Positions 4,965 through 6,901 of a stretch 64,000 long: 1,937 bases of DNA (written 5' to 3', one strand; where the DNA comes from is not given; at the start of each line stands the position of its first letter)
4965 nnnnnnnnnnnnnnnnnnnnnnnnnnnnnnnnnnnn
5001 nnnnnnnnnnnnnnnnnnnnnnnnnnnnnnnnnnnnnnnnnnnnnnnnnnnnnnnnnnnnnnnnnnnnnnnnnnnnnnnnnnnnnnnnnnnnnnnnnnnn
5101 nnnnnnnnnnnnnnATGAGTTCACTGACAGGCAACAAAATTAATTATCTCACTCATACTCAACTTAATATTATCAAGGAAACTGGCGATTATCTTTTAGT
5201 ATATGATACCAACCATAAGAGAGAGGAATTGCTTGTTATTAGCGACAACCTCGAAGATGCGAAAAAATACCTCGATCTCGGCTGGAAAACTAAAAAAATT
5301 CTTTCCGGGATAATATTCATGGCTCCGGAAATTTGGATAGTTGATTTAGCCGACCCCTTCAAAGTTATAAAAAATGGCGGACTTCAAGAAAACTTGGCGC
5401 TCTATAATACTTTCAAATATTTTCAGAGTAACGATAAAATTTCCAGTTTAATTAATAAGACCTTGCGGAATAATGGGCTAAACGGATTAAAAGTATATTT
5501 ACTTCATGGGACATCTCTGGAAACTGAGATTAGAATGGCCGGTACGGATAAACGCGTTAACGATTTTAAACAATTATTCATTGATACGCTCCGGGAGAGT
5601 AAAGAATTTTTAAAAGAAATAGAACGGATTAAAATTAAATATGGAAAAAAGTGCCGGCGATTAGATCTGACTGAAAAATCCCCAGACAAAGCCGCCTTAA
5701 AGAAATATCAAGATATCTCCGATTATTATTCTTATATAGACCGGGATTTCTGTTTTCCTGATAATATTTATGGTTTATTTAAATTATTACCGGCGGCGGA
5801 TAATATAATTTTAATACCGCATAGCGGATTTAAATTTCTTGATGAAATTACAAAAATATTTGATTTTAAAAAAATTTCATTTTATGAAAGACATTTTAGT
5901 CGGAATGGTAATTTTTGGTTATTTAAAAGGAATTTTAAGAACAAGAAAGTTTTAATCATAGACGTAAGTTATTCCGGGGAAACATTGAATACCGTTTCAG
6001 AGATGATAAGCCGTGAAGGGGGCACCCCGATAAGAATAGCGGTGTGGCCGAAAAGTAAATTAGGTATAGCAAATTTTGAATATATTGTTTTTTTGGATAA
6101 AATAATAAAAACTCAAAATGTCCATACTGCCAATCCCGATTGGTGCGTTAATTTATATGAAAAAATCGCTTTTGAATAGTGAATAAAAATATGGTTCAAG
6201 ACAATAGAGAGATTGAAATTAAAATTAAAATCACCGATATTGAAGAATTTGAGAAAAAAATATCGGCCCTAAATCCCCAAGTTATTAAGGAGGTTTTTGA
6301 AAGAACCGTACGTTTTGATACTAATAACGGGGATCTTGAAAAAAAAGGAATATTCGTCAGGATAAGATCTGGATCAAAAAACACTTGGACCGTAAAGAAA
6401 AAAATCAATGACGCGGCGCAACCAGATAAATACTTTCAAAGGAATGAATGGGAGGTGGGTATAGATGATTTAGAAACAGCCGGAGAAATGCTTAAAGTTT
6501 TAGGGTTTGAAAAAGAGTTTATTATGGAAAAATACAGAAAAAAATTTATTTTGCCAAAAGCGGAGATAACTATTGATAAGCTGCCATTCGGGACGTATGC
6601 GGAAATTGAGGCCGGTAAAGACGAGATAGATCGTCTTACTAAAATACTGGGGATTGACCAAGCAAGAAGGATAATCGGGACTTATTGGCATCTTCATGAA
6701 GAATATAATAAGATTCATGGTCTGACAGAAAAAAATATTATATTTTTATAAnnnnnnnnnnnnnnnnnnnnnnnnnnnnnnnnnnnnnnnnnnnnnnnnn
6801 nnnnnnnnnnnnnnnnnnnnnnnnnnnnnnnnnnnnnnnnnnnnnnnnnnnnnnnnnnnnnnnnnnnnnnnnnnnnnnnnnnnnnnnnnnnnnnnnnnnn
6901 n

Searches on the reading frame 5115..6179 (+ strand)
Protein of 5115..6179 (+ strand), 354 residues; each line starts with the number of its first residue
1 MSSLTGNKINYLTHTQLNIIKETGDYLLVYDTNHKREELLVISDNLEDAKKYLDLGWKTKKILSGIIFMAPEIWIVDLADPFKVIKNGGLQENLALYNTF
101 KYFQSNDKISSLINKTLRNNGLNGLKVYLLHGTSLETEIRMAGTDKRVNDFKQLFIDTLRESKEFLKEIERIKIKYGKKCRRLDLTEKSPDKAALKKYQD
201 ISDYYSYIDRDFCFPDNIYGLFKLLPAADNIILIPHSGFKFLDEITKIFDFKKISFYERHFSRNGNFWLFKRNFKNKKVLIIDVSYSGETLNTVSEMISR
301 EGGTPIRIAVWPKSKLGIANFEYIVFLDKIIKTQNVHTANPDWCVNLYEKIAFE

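Call 3: search_protein_families(library=pfam, proteins=[window:5115-6179:+], max_evalue=1)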
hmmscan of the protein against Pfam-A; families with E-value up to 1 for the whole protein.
window:5115-6179:+ (354 aa): 1 family
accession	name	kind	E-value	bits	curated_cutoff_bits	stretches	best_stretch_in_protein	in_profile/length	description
PF00156.33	Pribosyltran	-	0.0033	17.2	26.3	1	272-311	83-123/158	Phosphoribosyl transferase domain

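Call 4: search_protein_families(library=ncbifam, proteins=[window:5115-6179:+], max_evalue=1)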
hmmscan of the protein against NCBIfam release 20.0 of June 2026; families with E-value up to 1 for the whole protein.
window:5115-6179:+ (354 aa): 7 families
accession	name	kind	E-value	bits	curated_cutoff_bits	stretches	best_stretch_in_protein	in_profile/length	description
NF002620.0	PRK02277.1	subfamily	0.0027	17.4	115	1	270-323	132-188/201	orotate phosphoribosyltransferase-like protein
TIGR02128.1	G6PI_arch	equivalog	0.017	14.1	213.9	1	270-297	60-86/308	bifunctional phosphoglucose/phosphomannose isomerase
TIGR01203.1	HGPRTase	equivalog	0.036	13.8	150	1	248-310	54-120/167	hypoxanthine phosphoribosyltransferase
NF006422.0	PRK08674.1-1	subfamily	0.038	13.4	317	1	267-296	55-83/302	bifunctional phosphoglucose/phosphomannose isomerase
NF006605.0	PRK09162.1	equivalog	0.041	13.2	181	1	266-311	86-134/183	hypoxanthine-guanine phosphoribosyltransferase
NF008251.0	PRK11027.1-1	equivalog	0.11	12.5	181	0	144-183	49-88/112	hypothetical protein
NF005592.0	PRK07322.1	subfamily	0.12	11.8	143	1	273-304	117-149/180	adenine phosphoribosyltransferase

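Call 5: search_protein_families(library=padloc, proteins=[window:5115-6179:+], max_evalue=1)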
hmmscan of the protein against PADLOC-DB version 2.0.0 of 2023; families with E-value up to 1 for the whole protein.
window:5115-6179:+ (354 aa): 1 family
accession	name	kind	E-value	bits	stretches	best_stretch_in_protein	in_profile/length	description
PDLC01224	Cas11f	-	0.0019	16.3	1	281-316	17-52/87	CAS-III-F; effector_SS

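Call 22: search_protein_families(library=phrogs, proteins=[window:5115-6179:+], max_evalue=0.1)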
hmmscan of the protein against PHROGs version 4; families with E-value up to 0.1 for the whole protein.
window:5115-6179:+ (354 aa): 1 family
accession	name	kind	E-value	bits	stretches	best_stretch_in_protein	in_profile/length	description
phrog_7738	-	unknown function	0.03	15.3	0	145-209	63-126/144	-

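Call 32: search_solved_structures(query=window:5115-6176:+, max_evalue=10, show_alignments=2)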
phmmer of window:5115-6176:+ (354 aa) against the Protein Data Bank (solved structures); distinct sequences matched with E-value up to 10: 8.
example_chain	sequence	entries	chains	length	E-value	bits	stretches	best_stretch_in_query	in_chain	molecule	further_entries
1vch_A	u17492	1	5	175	0.11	14.6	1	273-319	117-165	Phosphoribosyltransferase-related protein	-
3dli_A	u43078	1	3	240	0.37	12.9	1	141-185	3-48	methyltransferase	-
1vdm_A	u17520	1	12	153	0.52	12.4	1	273-313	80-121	purine phosphoribosyltransferase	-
4twb_A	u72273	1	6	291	0.83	11.8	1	14-79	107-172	Ribose-phosphate pyrophosphokinase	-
3ul7_A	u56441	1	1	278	0.92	11.6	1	41-95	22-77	Toll-like receptor 4, Variable lymphocyte receptor B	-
3ula_A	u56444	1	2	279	0.93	11.6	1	41-95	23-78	Toll-like receptor 4, Variable lymphocyte receptor B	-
7aoi_BW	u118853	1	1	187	1.4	11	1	153-204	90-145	mL89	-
6hiv_BW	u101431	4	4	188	1.4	11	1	153-204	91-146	mL89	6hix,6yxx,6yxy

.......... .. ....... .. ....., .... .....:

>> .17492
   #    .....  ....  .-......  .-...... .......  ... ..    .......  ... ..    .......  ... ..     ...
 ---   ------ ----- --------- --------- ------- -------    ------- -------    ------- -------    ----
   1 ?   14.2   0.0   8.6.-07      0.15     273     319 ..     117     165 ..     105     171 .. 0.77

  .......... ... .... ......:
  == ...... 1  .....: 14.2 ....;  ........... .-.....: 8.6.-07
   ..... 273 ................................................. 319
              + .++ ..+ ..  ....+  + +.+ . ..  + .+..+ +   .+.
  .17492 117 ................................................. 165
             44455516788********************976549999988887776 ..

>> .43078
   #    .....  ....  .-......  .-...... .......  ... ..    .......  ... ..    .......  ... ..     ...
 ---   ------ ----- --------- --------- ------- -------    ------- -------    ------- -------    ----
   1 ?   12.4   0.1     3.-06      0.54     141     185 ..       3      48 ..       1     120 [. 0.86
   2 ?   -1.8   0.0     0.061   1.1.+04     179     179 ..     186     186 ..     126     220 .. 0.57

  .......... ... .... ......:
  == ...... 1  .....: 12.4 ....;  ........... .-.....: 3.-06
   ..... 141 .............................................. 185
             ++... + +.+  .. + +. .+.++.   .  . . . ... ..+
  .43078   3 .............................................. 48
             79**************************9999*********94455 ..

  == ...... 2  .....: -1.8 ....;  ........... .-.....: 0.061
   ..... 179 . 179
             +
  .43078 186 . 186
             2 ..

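Call 36: find_homologous_proteins(query=window:5115-6176:+, max_evalue=0.001)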
Query window:5115-6176:+ (354 aa): 8 proteins with E <= 0.001 among 2454 candidates.
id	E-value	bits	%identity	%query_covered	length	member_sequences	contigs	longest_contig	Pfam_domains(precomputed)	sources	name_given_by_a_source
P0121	3.8e-216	735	92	100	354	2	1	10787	-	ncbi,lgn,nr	ncbi:MAG: phosphoribosyltransferase [bacterium]|nr:phosphoribosyltransferase [bacterium]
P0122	8.0e-174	596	73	100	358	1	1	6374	-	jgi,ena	-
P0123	8.9e-169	579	72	100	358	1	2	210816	-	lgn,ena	-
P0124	2.0e-146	506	65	100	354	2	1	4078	-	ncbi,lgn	-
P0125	1.4e-115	404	61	84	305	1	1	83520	-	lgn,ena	-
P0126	1.4e-113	398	49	100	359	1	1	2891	-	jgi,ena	-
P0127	1.0e-73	266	42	95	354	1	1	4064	-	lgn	-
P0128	5.9e-30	122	32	82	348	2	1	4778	-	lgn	-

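Call 38: find_encoding_contigs(protein=P0123, flank=8000, max_places=2)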
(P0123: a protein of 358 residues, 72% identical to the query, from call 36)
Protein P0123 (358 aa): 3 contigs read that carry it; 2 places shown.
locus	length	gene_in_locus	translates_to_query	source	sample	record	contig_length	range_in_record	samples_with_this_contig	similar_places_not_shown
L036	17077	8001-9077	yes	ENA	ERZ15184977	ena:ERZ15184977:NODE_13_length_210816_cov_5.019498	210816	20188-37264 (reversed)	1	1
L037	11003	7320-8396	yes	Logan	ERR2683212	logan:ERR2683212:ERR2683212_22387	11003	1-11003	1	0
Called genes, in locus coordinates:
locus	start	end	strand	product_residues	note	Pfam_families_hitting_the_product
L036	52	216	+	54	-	-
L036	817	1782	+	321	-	PF01636:APH, PF01633:Choline_kinase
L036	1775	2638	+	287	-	PF02811:PHP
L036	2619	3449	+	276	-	-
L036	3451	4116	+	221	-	PF01909:NTP_transf_2 (faint), PF18765:Polbeta (weak)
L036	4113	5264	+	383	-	PF13439:Glyco_transf_4 (weak), PF00534:Glycos_transf_1, PF13692:Glyco_trans_1_4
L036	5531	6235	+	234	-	-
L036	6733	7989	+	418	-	-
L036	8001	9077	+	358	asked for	-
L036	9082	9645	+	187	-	PF01928:CYTH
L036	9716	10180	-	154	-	PF01272:GreA_GreB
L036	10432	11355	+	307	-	-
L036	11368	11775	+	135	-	PF00293:NUDIX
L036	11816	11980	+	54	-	-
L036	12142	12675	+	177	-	PF04229:GrpB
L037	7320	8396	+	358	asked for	-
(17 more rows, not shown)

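Call 39: find_homologous_proteins(query=A2, max_evalue=0.001)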
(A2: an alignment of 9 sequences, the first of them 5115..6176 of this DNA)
Query A2 (9 sequences) (354 aa, profile of the alignment): 18 proteins with E <= 0.001 among 8000 candidates.
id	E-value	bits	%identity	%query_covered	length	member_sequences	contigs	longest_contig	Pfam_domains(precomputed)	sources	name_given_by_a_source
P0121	2.0e-182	624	92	100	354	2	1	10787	-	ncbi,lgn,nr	ncbi:MAG: phosphoribosyltransferase [bacterium]|nr:phosphoribosyltransferase [bacterium]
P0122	2.0e-179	614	73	100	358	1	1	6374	-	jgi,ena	-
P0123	4.6e-179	613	72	100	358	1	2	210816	-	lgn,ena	-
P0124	4.0e-170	584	65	100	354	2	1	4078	-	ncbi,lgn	-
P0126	4.8e-165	567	49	100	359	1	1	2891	-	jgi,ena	-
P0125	2.2e-143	496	61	84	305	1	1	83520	-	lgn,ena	-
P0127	1.8e-140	486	42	95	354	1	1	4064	-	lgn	-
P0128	4.4e-118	413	32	82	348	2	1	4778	-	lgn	-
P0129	1.3e-85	306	33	87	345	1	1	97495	-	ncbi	-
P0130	4.5e-84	301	32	86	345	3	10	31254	-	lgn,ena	-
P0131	6.1e-84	300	34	86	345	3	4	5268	-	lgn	-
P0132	1.8e-83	299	34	86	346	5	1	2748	-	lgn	-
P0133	1.9e-82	295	35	86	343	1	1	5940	-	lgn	-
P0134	2.9e-80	288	32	87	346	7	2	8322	-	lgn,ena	-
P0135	1.1e-77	280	32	87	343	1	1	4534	-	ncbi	-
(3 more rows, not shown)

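Call 46: predict_structure(alignment_id=A3)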
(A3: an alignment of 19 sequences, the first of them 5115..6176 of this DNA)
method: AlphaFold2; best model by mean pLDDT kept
length: 354 residues; sequences in the alignment: 19
mean_pLDDT: 87.8   pTM: 0.87
mean pLDDT of the five models: 87.8, 87.6, 86.9, 86.2, 82.7
residues with pLDDT >= 90: 210; 70-90: 110; 50-70: 23; < 50: 11
segments of 3 or more residues with pLDDT < 50: 1-4, 261-267
pLDDT, mean of each block of 10 residues (from residue 1): 50 73 85 89 85 91 73 97 96 98 97 97 95 94 97 98 98 91 92 88 80 88 89 88 91 76 48 88 86 90 94 88 94 92 95 92
secondary structure, 60 per line:
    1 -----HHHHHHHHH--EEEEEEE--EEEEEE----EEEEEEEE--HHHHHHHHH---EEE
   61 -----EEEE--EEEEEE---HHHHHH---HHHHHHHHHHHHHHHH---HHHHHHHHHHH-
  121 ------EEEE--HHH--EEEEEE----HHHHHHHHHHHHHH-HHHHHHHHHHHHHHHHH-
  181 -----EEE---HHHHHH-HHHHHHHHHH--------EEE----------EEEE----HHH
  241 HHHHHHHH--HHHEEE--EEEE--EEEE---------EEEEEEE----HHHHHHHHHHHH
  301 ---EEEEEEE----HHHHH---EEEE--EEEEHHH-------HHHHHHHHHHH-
elements in order: H6-14 E17-23 E26-31 E36-43 H46-54 E58-60 E66-69 E72-77 H81-86 H90-105 H109-119 E127-130 E138-143 H148-161 H163-179 E186-188 H192-197 H199-208 E217-219 E230-233 H238-248 E254-256 E259-262 E265-268 E278-284 H289-300 E304-310 H315-319 E323-326 E329-332 H343-353

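Call 48: fold_search(model_id=the predicted structure, library=pdb)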
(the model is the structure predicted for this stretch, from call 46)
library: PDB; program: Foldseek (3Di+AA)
matches with E <= 10: 898; with E <= 0.001: 11
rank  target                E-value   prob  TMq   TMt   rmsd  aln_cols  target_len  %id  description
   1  5bqp_C                2.8e-05  1.00  0.23  0.44  15.6       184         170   20  Hypoxanthine-guanine-xanthine phosphoribosyltransferase (HGXPRT) from Sulfolobus solfataricus with xanthosine and phos (released 2015-07-01)
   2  5bqo_A                2.8e-04  1.00  0.23  0.44  11.9       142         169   23  Hypoxanthine-guanine-xanthine phosphoribosyltransferase (HGXPRT) from Sulfolobus solfataricus with sulfate bound in th (released 2015-06-10)
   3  5bqp_B                3.0e-04  1.00  0.23  0.46  11.4       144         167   21  Hypoxanthine-guanine-xanthine phosphoribosyltransferase (HGXPRT) from Sulfolobus solfataricus with xanthosine and phos (released 2015-07-01)
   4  4zfn_B                3.0e-04  1.00  0.23  0.43  12.5       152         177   21  Hypoxanthine-guanine-xanthine phosphoribosyltransferase (HGXPRT) from Sulfolobus solfataricus containing GMP complexed (released 2015-04-29)
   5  4wn3                  3.4e-04  1.00  0.21  0.30  11.1       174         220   16  Crystal structure of Saccharomyces cerevisiae OMP synthase in complex with PRP(NH)P (released 2015-12-23)
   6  2prz_A                3.4e-04  1.00  0.19  0.29  11.4       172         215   16  S. cerevisiae orotate phosphoribosyltransferase complexed with OMP (released 2008-01-15)
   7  5bqp_A                3.6e-04  1.00  0.21  0.41   4.2        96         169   24  Hypoxanthine-guanine-xanthine phosphoribosyltransferase (HGXPRT) from Sulfolobus solfataricus with xanthosine and phos (released 2015-07-01)
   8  4wml                  3.8e-04  1.00  0.19  0.29  10.7       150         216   16  Crystal structure of Saccharomyces cerevisiae OMP synthase in complex with PRP(CH2)P (released 2015-12-23)
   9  5bqo_E                4.9e-04  1.00  0.23  0.43  11.9       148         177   23  Hypoxanthine-guanine-xanthine phosphoribosyltransferase (HGXPRT) from Sulfolobus solfataricus with sulfate bound in th (released 2015-06-10)
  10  5bqo_B                6.2e-04  1.00  0.23  0.44  12.3       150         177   21  Hypoxanthine-guanine-xanthine phosphoribosyltransferase (HGXPRT) from Sulfolobus solfataricus with sulfate bound in th (released 2015-06-10)
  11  2ps1_A                6.6e-04  1.00  0.20  0.30  10.3       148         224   18  S. cerevisiae orotate phosphoribosyltransferase complexed with orotic acid and PRPP (released 2008-01-15)
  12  4zfn_A                1.1e-03  1.00  0.22  0.43  15.6       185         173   17  Hypoxanthine-guanine-xanthine phosphoribosyltransferase (HGXPRT) from Sulfolobus solfataricus containing GMP complexed (released 2015-04-29)
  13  2prz_D                1.1e-03  0.99  0.19  0.29  11.5       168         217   17  S. cerevisiae orotate phosphoribosyltransferase complexed with OMP (released 2008-01-15)
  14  2prz_B                1.1e-03  0.99  0.19  0.28  11.5       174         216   16  S. cerevisiae orotate phosphoribosyltransferase complexed with OMP (released 2008-01-15)
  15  1vdm_F                1.4e-03  1.00  0.19  0.41   5.1       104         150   21  Crystal structure of purine phosphoribosyltransferase from Pyrococcus horikoshii Ot3 (released 2005-05-24)
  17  1vdm_K                1.8e-03  1.00  0.22  0.49   4.1       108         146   18  Crystal structure of purine phosphoribosyltransferase from Pyrococcus horikoshii Ot3 (released 2005-05-24)
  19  1vdm_D                2.0e-03  1.00  0.23  0.50   4.3       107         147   20  Crystal structure of purine phosphoribosyltransferase from Pyrococcus horikoshii Ot3 (released 2005-05-24)
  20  1vdm_H                2.0e-03  1.00  0.22  0.49   4.5       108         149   20  Crystal structure of purine phosphoribosyltransferase from Pyrococcus horikoshii Ot3 (released 2005-05-24)
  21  1vdm_B                2.1e-03  1.00  0.23  0.50   4.1       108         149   19  Crystal structure of purine phosphoribosyltransferase from Pyrococcus horikoshii Ot3 (released 2005-05-24)
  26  1vdm_E                3.2e-03  1.00  0.21  0.46   4.1        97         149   18  Crystal structure of purine phosphoribosyltransferase from Pyrococcus horikoshii Ot3 (released 2005-05-24)
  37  1vdm_I                5.8e-03  1.00  0.21  0.47   4.3        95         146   19  Crystal structure of purine phosphoribosyltransferase from Pyrococcus horikoshii Ot3 (released 2005-05-24)
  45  1vdm_G                7.9e-03  1.00  0.20  0.42   5.0       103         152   17  Crystal structure of purine phosphoribosyltransferase from Pyrococcus horikoshii Ot3 (released 2005-05-24)
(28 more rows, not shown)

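Call 72: search_protein_families(library=pfam, alignment_id=A3, max_evalue=1)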
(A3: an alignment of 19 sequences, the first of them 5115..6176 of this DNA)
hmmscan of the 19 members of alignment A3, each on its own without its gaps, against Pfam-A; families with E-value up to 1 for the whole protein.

A. member 1, window:5115-6176:+ (354 aa): 1 family
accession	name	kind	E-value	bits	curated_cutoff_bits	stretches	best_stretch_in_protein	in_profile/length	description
PF00156.33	Pribosyltran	-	0.0033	17.2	26.3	1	272-311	83-123/158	Phosphoribosyl transferase domain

B. families by the number of members that match (of 19 scanned): 9 families
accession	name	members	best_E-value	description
PF00156.33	Pribosyltran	16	6.2e-05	Phosphoribosyl transferase domain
PF23871.1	DUF7226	2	0.008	Domain of unknown function (DUF7226)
PF17934.6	TetR_C_26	1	0.045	Tetracyclin repressor-like, C-terminal domain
PF12209.13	SAC3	1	0.045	Leucine permease transcriptional regulator helical domain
PF13245.12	AAA_19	1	0.046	AAA domain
PF20758.2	2B_soluble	1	0.051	2B protein soluble domain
PF17741.6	DUF5578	1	0.096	Family of unknown function (DUF5578)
PF23915.1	SusG_C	1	0.1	Alpha-amylase SusG C-terminal domain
PF02056.22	Glyco_hydro_4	1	0.15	Family 4 glycosyl hydrolase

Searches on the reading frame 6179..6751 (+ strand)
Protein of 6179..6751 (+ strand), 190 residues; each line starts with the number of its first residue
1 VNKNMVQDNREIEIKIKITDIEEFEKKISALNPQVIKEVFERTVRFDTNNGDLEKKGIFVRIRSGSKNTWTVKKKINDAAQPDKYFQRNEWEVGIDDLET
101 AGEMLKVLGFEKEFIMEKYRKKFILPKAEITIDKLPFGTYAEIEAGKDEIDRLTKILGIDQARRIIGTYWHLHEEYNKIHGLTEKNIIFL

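Call 3: search_protein_families(library=pfam, proteins=[window:6179-6751:+], max_evalue=1)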
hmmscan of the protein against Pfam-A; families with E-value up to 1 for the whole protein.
window:6179-6751:+ (190 aa): 1 family
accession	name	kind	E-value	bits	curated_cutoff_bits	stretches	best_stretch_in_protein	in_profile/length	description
PF01928.26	CYTH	-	8.3e-18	65.3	23.2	1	9-156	1-156/179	CYTH domain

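Call 4: search_protein_families(library=ncbifam, proteins=[window:6179-6751:+], max_evalue=1)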
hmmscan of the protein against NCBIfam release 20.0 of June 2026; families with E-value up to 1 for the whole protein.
window:6179-6751:+ (190 aa): 1 family
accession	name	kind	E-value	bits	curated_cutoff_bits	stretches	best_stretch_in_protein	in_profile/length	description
TIGR00318.1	cyaB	equivalog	1.5e-13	51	57.95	1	11-156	3-146/174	class IV adenylate cyclase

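Call 5: search_protein_families(library=padloc, proteins=[window:6179-6751:+], max_evalue=1)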
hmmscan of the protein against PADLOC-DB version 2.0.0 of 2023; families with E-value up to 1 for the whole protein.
window:6179-6751:+ (190 aa): 0 families

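Call 22: search_protein_families(library=phrogs, proteins=[window:6179-6751:+], max_evalue=0.1)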
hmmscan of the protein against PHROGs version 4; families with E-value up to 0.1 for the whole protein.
window:6179-6751:+ (190 aa): 1 family
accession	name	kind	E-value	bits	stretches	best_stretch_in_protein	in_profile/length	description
phrog_23045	-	unknown function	0.046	14.8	0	9-58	3-50/63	-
